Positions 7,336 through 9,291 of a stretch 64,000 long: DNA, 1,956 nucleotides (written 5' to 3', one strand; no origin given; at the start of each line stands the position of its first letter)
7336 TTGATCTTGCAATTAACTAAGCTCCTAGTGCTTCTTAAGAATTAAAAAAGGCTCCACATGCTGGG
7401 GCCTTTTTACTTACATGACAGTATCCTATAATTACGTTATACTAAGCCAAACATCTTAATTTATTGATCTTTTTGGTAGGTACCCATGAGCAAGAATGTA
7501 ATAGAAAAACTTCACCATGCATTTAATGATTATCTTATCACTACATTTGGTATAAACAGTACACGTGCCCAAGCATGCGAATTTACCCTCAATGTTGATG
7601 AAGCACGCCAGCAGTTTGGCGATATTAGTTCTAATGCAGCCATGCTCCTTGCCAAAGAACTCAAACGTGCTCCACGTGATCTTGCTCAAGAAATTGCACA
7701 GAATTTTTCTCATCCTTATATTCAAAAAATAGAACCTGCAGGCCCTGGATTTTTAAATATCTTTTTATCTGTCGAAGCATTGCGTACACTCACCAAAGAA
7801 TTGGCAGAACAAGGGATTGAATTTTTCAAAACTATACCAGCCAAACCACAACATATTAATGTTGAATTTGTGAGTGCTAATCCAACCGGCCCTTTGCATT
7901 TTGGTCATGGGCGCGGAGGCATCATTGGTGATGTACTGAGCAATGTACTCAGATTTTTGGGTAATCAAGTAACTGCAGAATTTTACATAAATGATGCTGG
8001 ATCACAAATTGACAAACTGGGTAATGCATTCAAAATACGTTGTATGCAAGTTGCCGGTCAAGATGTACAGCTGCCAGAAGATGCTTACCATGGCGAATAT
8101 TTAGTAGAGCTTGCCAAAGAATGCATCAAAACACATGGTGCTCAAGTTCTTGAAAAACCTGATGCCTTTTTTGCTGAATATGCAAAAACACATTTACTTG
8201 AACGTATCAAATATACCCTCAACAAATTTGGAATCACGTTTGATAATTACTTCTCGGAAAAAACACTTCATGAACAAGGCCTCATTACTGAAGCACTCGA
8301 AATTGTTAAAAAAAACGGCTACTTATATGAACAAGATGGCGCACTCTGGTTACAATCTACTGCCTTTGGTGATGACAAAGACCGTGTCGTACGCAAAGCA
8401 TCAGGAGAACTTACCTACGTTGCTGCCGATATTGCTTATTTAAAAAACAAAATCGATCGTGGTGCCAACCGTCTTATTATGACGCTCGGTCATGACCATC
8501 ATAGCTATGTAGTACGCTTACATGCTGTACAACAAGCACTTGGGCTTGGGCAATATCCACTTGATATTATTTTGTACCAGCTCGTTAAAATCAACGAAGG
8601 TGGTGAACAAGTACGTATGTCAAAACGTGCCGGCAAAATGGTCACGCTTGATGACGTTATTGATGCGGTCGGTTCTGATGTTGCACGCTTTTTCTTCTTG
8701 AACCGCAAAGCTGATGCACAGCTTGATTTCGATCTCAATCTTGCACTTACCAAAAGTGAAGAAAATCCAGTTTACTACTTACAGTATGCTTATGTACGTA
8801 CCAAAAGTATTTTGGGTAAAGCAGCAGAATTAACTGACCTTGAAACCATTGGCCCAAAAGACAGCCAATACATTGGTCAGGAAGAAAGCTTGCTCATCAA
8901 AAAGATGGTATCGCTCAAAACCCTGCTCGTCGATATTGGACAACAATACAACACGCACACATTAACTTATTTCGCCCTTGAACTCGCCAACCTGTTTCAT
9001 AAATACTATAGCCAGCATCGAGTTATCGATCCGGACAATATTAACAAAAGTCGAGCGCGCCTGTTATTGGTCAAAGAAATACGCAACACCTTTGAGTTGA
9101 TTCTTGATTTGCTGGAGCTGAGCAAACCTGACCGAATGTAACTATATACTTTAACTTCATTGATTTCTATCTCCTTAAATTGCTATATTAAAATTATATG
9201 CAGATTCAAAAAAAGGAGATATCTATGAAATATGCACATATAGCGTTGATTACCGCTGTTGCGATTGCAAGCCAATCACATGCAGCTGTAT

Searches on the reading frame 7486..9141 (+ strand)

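Call 57: search_protein_families(library=pfam, proteins=[window:7486-9141:+], max_evalue=0.00001)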
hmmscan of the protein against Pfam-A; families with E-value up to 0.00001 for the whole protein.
window:7486-9141:+ (551 aa): 5 families
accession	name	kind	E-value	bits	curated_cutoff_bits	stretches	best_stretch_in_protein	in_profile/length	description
PF00750.26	tRNA-synt_1d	-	2.1e-23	83.3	23.3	1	120-394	18-297/349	tRNA synthetases class I (R), catalytic domain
PF05746.21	DALR_1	-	3.9e-23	82.2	22.3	1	432-551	1-117/117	DALR anticodon binding domain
PF03485.21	Arg_tRNA_synt_N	-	2.6e-20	73.2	21.5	1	11-94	5-85/85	Arginyl tRNA synthetase N terminal domain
PF09334.17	tRNA-synt_1g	-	5.1e-07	29.2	20.1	0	375-420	325-369/391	tRNA synthetases class I (M)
PF01921.24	tRNA-synt_1f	-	7.2e-06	25.6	27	0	335-423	241-327/360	tRNA synthetases class I (K)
